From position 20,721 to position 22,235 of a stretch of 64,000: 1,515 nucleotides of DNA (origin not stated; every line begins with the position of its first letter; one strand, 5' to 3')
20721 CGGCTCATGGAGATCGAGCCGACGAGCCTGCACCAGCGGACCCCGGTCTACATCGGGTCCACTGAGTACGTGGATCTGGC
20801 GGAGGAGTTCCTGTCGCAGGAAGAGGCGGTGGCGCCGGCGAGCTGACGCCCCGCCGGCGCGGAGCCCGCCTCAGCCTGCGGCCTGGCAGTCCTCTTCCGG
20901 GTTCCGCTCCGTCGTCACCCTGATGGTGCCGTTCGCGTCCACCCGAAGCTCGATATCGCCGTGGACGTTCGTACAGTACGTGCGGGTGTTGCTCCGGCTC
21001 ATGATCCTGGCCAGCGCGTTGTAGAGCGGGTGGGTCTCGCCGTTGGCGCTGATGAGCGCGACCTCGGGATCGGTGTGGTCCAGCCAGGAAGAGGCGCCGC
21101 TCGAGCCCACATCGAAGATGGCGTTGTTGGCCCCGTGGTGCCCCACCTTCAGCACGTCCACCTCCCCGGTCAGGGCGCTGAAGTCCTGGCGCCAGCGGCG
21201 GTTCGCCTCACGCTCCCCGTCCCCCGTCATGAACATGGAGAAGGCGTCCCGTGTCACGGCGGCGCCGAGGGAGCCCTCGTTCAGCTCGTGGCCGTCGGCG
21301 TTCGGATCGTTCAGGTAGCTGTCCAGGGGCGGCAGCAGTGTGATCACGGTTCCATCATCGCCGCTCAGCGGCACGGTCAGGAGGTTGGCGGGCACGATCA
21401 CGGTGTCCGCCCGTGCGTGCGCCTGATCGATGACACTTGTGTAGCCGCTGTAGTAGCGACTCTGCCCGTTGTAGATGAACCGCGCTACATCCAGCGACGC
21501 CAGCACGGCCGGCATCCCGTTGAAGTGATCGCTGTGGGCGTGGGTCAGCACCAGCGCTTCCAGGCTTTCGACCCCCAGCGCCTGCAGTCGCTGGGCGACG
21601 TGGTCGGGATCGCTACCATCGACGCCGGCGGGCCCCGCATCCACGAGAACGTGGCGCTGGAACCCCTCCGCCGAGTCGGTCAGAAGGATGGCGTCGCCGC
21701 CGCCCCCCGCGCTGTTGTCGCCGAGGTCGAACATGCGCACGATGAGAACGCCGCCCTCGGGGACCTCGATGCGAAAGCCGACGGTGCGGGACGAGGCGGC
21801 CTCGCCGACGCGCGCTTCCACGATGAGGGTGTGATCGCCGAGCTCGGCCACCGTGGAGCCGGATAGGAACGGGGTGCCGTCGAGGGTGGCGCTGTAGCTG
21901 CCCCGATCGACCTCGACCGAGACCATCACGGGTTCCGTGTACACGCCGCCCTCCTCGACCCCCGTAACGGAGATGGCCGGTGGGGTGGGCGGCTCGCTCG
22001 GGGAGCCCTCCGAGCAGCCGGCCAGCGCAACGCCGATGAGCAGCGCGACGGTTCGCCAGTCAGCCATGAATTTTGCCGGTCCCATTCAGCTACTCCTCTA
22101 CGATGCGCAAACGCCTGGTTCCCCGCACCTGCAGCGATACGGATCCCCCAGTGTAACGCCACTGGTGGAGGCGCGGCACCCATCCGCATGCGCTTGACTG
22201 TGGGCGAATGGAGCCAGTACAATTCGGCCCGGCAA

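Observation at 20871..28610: Lipoprotein / TonB-receptor locus built from nuclease-type parts, 1.4 kb from comEC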

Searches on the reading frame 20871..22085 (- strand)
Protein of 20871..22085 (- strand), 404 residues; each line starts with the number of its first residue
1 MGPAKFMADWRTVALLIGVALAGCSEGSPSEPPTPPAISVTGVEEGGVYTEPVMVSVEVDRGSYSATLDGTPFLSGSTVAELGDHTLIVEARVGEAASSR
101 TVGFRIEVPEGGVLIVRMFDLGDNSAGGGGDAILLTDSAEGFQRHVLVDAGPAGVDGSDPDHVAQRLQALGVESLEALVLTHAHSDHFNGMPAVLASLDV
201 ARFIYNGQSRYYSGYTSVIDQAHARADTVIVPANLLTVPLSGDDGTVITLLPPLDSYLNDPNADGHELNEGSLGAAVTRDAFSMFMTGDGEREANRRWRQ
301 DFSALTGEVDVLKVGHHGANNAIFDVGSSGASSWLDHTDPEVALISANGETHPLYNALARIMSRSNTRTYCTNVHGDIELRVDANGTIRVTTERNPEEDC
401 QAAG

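Call 8: search_protein_families(library=pfam, proteins=[window:20871-22085:-], max_evalue=0.01)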
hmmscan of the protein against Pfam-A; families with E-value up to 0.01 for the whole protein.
window:20871-22085:- (404 aa): 2 families
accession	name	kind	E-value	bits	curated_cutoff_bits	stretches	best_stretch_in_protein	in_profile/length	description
PF00753.33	Lactamase_B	-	2.4e-08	34.6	22.7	1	144-242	16-111/196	Metallo-beta-lactamase superfamily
PF12706.13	Lactamase_B_2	-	7.9e-07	29.3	27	1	144-289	1-142/200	Beta-lactamase superfamily domain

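Call 9: search_protein_families(library=ncbifam, proteins=[window:20871-22085:-], max_evalue=0.01)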
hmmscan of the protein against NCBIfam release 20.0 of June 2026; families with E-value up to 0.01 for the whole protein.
window:20871-22085:- (404 aa): 12 families
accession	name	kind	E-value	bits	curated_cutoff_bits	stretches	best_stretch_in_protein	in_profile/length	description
TIGR00361.1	ComEC_Rec2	equivalog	4.1e-13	48.4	190.05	1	128-360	449-648/663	DNA internalization-related competence protein ComEC/Rec2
NF049846.1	blaAHM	exception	1.6e-10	40.4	590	1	144-385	83-298/304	AHM family subclass B3-like metallo-beta-lactamase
NF041809.1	Avs1a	equivalog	1.6e-10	40.3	420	2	130-195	7-67/387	AVAST type 1 anti-phage system MBL fold metallo-hydrolase Avs1a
TIGR02651.1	RNase_Z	equivalog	0.00014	21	292.95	1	168-200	45-77/302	ribonuclease Z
NF000801.0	PRK00055.1-3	equivalog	0.00018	20.7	252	1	166-199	45-78/307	ribonuclease Z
TIGR03413.1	GSH_gloB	equivalog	0.00029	20.3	200.8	1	154-209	24-76/248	hydroxyacylglutathione hydrolase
NF000427.2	blaCAU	exception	0.00039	19.8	500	1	134-197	29-88/262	CAU/MBL1b family subclass B3 metallo-beta-lactamase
TIGR03675.1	arCOG00543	equivalog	0.00045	18.6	580.2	1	143-194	197-248/631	beta-CASP ribonuclease aCPSF1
NF047979.1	lactonase_AidB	equivalog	0.0026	17.1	360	1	144-191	61-110/271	AidB family quorum-quenching N-acyl homoserine lactonase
NF033105.1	bla_subclass_B3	equivalog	0.0037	16.6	240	1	143-194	32-81/257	subclass B3 metallo-beta-lactamase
NF012229.1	bla_class_B_core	domain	0.0044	17.2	100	1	143-193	24-70/139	metallo-beta-lactamase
NF008580.0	PRK11539.1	equivalog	0.0076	14.6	969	0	276-348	628-692/758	ComEC family protein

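Call 10: search_solved_structures(query=window:20871-22085:-, max_evalue=1, show_alignments=2)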
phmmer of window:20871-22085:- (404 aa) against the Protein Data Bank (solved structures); distinct sequences matched with E-value up to 1: 24.
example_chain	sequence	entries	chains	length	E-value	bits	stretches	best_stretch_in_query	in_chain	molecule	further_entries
9vc6_A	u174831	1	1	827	4.6e-09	39.1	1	167-386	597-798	Competence protein ComEC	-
9ic4_A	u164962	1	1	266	1e-05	28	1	128-322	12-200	Competence protein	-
12qj_A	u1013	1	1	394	0.0001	24.8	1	161-321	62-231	Choline binding protein E CbpE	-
1wra_A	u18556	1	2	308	0.00042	22.8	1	161-321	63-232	Teichoic acid phosphorylcholine esterase/choline binding protein E (cbpE)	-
30bt_A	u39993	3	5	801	0.00046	22.6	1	128-322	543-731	Beta-lactamase-like domain | ComEC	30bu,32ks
2bib_A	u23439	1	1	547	0.0017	20.8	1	161-320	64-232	TEICHOIC ACID PHOSPHORYLCHOLINE ESTERASE/ CHOLINE BINDING PROTEIN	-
8zu5_A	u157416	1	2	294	0.018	17.4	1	144-192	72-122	Methyl parathion hydrolase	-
2zwr_A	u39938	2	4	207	0.019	17.3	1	149-214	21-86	Metallo-beta-lactamase superfamily protein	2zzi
5hif_A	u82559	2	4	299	0.023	17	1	144-193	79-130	reconstructed lactonase ancestor, Anc1-MPH | dihydrocoumarin hydrolase, AncDHCH1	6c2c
1p9e_A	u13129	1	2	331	0.025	16.9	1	144-192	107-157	Methyl Parathion Hydrolase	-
8u00_A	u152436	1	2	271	0.037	16.3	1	136-198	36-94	Metallo-beta-lactamase superfamily protein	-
8zu4_A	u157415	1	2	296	0.062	15.6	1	144-192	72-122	Methyl parathion hydrolase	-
7y7u_A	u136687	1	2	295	0.068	15.5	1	143-191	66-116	MBL fold metallo-hydrolase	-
4xuk_A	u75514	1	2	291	0.13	14.6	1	146-192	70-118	Putative hydrolase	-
6n36_A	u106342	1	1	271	0.23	13.8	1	144-197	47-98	Beta-lactamase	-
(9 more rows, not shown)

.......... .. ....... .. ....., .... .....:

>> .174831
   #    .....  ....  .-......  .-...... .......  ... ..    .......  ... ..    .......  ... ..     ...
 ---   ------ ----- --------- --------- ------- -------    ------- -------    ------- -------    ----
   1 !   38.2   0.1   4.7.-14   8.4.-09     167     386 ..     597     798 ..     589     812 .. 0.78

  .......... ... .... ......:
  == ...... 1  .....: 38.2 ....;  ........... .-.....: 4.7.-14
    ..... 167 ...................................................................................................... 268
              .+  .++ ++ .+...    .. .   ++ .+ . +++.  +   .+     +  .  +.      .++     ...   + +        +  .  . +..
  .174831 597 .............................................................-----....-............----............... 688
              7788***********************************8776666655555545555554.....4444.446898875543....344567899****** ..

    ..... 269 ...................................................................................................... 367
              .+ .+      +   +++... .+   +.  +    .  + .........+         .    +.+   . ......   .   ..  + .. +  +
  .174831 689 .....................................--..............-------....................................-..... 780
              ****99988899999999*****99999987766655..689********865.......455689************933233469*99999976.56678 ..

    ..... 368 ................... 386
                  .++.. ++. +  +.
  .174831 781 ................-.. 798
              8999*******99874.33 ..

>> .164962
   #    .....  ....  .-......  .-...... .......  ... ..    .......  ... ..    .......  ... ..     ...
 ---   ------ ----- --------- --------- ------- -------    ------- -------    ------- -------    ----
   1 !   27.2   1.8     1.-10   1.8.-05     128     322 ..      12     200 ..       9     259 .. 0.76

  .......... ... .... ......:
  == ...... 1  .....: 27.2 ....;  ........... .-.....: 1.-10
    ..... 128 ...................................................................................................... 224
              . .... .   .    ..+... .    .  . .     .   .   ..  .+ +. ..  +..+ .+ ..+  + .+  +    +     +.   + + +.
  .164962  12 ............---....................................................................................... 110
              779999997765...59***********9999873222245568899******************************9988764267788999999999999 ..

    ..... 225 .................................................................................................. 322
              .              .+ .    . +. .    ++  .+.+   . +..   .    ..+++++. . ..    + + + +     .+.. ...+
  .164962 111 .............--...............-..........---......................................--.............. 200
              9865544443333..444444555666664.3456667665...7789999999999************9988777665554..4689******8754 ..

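Call 45: find_homologous_proteins(query=A3, max_evalue=0.00001)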
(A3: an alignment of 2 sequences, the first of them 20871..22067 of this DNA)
Query A3 (2 sequences) (398 aa, profile of the alignment): 482 proteins with E <= 0.00001 among 8000 candidates; the best 120 are listed.
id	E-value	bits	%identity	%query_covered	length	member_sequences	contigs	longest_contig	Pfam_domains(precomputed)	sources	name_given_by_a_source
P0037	1.7e-240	816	100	100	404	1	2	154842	PF12706.14,PF00753.34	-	-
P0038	4.5e-209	713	83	100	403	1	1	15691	PF00753.34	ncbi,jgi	-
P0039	2.5e-199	680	49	95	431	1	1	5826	PF12706.14,PF00753.34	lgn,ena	-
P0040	3.0e-199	680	50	92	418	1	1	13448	PF00753.34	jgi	jgi:competence protein ComEC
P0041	2.6e-194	664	50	92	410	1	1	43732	PF12706.14,PF00753.34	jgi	jgi:competence protein ComEC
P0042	1.0e-190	652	51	95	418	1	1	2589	PF12706.14,PF00753.34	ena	-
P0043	7.2e-189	646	51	98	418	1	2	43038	PF12706.14,PF00753.34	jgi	-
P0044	1.5e-185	635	52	97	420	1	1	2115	PF12706.14,PF00753.34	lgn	-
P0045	4.2e-185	634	51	96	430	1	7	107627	PF12706.14,PF00753.34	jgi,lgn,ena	-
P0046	1.2e-175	602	48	98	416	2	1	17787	PF00753.34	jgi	jgi:beta-lactamase superfamily II metal-dependent hydrolase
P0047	1.6e-175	602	50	92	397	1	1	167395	PF00753.34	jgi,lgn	-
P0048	3.3e-173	594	66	93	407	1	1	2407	PF12706.14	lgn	-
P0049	2.3e-171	588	60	97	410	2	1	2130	PF00753.34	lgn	-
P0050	4.0e-170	584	63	98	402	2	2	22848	-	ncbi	ncbi:MAG: ComEC/Rec2 family competence protein [Gemmatimonadota bacterium]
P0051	2.2e-169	582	63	96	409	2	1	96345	PF12706.14,PF00753.34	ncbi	ncbi:MAG: MBL fold metallo-hydrolase [Longimicrobiales bacterium]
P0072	7.6e-159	547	56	95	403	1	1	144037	-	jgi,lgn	jgi:competence protein ComEC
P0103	6.2e-155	534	52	98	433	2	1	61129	PF00753.34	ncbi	ncbi:MAG: ComEC/Rec2 family competence protein [Gemmatimonadales bacterium]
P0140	4.0e-152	525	52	94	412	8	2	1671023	PF12706.14,PF00753.34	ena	-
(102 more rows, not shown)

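Call 46: find_encoding_contigs(protein=P0037, flank=10000, max_places=2)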
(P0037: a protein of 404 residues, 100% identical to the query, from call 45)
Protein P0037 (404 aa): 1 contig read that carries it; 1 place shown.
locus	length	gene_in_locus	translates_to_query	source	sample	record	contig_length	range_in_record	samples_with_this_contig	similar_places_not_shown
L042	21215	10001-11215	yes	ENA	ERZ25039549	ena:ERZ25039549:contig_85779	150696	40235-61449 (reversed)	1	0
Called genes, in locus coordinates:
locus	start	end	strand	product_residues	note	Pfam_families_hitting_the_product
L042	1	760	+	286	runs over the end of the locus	PF01326:PPDK_N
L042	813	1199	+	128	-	PF00391:PEP-utilizers, PF02896:PEP-utilizers_C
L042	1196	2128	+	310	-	PF02896:PEP-utilizers_C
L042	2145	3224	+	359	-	PF00962:A_deaminase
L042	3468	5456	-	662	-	PF25183:OMP_b-brl_4, PF00593:TonB_dep_Rec_b-barrel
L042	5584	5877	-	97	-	-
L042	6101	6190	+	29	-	-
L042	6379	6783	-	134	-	PF13620:CarboxypepD_reg, PF13715:CarbopepD_reg_2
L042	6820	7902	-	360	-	-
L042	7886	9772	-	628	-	PF17802:SpaA (faint), PF17210:SdrD_B, PF13620:CarboxypepD_reg (weak), PF22904:NOMO1-like_2nd (weak), PF04076:BOF (faint), PF01336:tRNA_anti-codon (faint)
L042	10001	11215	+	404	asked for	PF00753:Lactamase_B, PF12706:Lactamase_B_2 (weak)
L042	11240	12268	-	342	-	PF00316:FBPase, PF18913:FBPase_C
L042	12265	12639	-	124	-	PF13699:eCIS_core (weak)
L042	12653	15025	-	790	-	-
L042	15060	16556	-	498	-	PF00919:UPF0004, PF04055:Radical_SAM, PF01938:TRAM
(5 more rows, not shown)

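Call 47: find_encoding_contigs(protein=P0051, flank=10000, max_places=1)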
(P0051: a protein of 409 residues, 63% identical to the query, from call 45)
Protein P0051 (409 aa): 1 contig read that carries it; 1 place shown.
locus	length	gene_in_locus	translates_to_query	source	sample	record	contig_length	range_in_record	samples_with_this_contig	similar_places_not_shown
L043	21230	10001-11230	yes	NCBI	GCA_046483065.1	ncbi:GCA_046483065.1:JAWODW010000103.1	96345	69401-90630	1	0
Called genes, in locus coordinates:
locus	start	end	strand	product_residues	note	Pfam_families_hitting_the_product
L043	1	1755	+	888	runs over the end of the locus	PF01326:PPDK_N, PF00391:PEP-utilizers, PF02896:PEP-utilizers_C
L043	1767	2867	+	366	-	PF00962:A_deaminase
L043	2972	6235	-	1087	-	PF13620:CarboxypepD_reg, PF13715:CarbopepD_reg_2, PF25183:OMP_b-brl_4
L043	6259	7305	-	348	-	PF01336:tRNA_anti-codon (faint), PF18942:DUF5689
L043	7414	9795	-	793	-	PF17210:SdrD_B (weak), PF17802:SpaA (faint), PF22904:NOMO1-like_2nd (faint), PF13620:CarboxypepD_reg, PF17210:SdrD_B (weak), PF18942:DUF5689 (faint), PF01336:tRNA_anti-codon (faint)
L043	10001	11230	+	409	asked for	PF00753:Lactamase_B (weak), PF12706:Lactamase_B_2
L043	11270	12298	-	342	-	PF00316:FBPase, PF18913:FBPase_C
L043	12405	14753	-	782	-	PF03772:Competence, PF00753:Lactamase_B, PF12706:Lactamase_B_2 (weak)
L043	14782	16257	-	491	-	PF00919:UPF0004, PF04055:Radical_SAM, PF01938:TRAM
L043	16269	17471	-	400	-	-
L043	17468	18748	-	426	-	-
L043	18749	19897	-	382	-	PF01168:Ala_racemase_N, PF00842:Ala_racemase_C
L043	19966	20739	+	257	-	PF03819:MazG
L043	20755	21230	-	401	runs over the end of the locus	PF13620:CarboxypepD_reg, PF13715:CarbopepD_reg_2 (weak)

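Call 48: find_encoding_contigs(protein=P0103, flank=10000, max_places=1)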
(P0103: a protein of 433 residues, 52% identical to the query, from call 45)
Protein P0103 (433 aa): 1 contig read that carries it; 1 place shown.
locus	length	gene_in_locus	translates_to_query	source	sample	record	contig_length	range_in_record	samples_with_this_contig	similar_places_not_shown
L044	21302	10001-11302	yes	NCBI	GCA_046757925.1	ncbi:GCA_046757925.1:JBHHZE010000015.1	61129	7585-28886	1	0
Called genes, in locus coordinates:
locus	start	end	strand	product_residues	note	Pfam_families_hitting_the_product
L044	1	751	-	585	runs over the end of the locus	PF13424:TPR_12 (weak)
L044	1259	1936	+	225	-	PF01841:Transglut_core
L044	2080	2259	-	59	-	-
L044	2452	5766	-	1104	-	PF13620:CarboxypepD_reg, PF13715:CarbopepD_reg_2 (weak), PF25183:OMP_b-brl_4, PF00593:TonB_dep_Rec_b-barrel, PF25183:OMP_b-brl_4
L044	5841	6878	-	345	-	-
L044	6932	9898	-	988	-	PF17210:SdrD_B (weak), PF17802:SpaA (faint), PF22904:NOMO1-like_2nd (faint), PF13620:CarboxypepD_reg (weak), PF17210:SdrD_B, PF01336:tRNA_anti-codon (faint), PF04076:BOF (faint), PF16100:RMI2 (faint)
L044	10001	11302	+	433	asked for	PF00753:Lactamase_B (weak)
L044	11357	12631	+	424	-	PF01979:Amidohydro_1, PF07969:Amidohydro_3 (weak)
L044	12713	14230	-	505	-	PF01979:Amidohydro_1 (faint), PF07969:Amidohydro_3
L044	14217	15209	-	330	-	PF00481:PP2C (faint), PF13672:PP2C_2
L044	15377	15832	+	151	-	PF11964:SpoIIAA-like (weak)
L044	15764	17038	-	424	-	PF01566:Nramp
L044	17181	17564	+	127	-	-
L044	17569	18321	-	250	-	PF13620:CarboxypepD_reg, PF13715:CarbopepD_reg_2, PF07715:Plug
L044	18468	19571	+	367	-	PF11376:DUF3179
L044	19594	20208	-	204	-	-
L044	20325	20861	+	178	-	-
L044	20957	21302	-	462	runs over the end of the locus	-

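Call 49: find_encoding_contigs(protein=P0140, flank=10000, max_places=1)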
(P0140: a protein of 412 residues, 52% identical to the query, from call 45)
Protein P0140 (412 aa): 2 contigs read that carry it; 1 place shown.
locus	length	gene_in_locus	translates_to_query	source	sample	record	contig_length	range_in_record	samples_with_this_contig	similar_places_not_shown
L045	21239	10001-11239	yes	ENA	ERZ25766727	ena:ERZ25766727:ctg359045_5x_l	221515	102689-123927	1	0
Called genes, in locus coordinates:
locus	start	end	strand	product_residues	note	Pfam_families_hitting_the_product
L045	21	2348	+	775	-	PF02368:Big_2 (weak), PF02369:Big_1 (faint), PF07705:CARDB, PF04151:PPC, PF01457:Peptidase_M8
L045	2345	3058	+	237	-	-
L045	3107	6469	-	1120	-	PF13620:CarboxypepD_reg, PF13715:CarbopepD_reg_2, PF25183:OMP_b-brl_4, PF00593:TonB_dep_Rec_b-barrel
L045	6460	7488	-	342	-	-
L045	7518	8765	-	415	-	PF01336:tRNA_anti-codon (faint), PF04076:BOF (faint)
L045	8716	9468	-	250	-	PF13620:CarboxypepD_reg (weak), PF17210:SdrD_B (weak)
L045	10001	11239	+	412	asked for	PF00753:Lactamase_B (weak), PF12706:Lactamase_B_2 (weak)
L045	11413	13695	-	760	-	PF01804:Penicil_amidase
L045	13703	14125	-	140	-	PF01894:YjbQ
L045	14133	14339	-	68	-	PF00403:HMA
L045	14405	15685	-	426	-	PF00069:Pkinase, PF01636:APH (faint), PF07714:PK_Tyr_Ser-Thr, PF03109:ABC1 (weak)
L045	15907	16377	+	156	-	PF04214:DUF411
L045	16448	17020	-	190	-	PF13505:OMP_b-brl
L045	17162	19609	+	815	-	PF12704:MacB_PCD, PF02687:FtsX, PF12704:MacB_PCD, PF02687:FtsX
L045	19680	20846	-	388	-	PF01008:IF-2B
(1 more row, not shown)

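Call 50: find_encoding_contigs(protein=P0072, flank=10000, max_places=1)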
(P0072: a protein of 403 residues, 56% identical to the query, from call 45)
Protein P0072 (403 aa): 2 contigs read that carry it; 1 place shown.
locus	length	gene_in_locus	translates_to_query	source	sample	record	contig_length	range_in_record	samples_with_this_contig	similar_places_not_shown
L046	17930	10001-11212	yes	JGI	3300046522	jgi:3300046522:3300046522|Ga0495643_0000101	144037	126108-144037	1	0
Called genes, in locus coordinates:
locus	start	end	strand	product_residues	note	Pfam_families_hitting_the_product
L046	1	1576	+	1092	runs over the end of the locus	PF00668:Condensation, PF00501:AMP-binding, PF13193:AMP-binding_C, PF00550:PP-binding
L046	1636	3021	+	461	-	PF05977:MFS_3, PF07690:MFS_1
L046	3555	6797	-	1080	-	PF13620:CarboxypepD_reg, PF13715:CarbopepD_reg_2, PF07715:Plug (weak), PF25183:OMP_b-brl_4, PF00593:TonB_dep_Rec_b-barrel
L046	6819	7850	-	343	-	PF18942:DUF5689 (weak)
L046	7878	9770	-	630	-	PF17210:SdrD_B, PF22904:NOMO1-like_2nd (faint), PF13620:CarboxypepD_reg, PF14686:fn3_3 (faint), PF17802:SpaA (faint), PF17210:SdrD_B, PF13620:CarboxypepD_reg (weak), PF01336:tRNA_anti-codon (faint)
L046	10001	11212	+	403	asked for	-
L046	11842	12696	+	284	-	PF01223:Endonuclease_NS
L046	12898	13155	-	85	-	-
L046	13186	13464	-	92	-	-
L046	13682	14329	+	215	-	PF00485:PRK, PF13238:AAA_18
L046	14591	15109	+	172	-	-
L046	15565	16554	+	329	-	PF05448:AXE1 (faint), PF00561:Abhydrolase_1 (weak)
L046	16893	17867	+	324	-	PF05448:AXE1 (faint), PF00326:Peptidase_S9 (weak)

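Call 51: find_encoding_contigs(protein=P0047, flank=10000, max_places=1)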
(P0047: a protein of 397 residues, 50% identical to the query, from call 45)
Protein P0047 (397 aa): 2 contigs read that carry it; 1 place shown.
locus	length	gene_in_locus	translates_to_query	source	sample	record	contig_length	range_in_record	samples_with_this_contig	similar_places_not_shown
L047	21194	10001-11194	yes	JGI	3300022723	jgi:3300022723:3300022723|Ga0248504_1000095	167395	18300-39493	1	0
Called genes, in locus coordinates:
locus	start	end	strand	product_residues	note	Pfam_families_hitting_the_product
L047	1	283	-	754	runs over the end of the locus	PF00326:Peptidase_S9, PF08840:BAAT_C (weak)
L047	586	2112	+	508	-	PF10728:DUF2520, PF02548:Pantoate_transf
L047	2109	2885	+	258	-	PF02569:Pantoate_ligase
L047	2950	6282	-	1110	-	PF13620:CarboxypepD_reg, PF13715:CarbopepD_reg_2 (weak), PF25183:OMP_b-brl_4, PF00593:TonB_dep_Rec_b-barrel, PF25183:OMP_b-brl_4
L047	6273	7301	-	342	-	-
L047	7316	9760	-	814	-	PF13620:CarboxypepD_reg (faint), PF17210:SdrD_B (weak), PF01336:tRNA_anti-codon (faint)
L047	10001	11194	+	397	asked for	PF00753:Lactamase_B (weak)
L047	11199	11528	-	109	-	PF12840:HTH_20, PF01022:HTH_5, PF12802:MarR_2 (weak)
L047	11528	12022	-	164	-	PF20398:DUF6691, PF04143:Sulf_transp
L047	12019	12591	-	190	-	PF04143:Sulf_transp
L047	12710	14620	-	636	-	PF01926:MMR_HSR1, PF02421:FeoB_N, PF07670:Gate, PF07664:FeoB_C, PF07670:Gate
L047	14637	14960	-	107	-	PF04023:FeoA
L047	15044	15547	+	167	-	PF05618:RimB-like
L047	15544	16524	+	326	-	PF18030:Rimk_N, PF02655:ATP-grasp_3, PF08443:RimK, PF02955:GSH-S_ATP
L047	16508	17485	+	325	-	PF24827:AstE_AspA_cat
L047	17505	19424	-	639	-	PF00999:Na_H_Exchanger, PF02254:TrkA_N, PF27452:KefB_C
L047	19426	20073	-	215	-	PF02525:Flavodoxin_2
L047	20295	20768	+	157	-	PF03929:PepSY_TM, PF16357:PepSY_TM_like_2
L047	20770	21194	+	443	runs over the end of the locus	PF00753:Lactamase_B, PF12706:Lactamase_B_2 (faint)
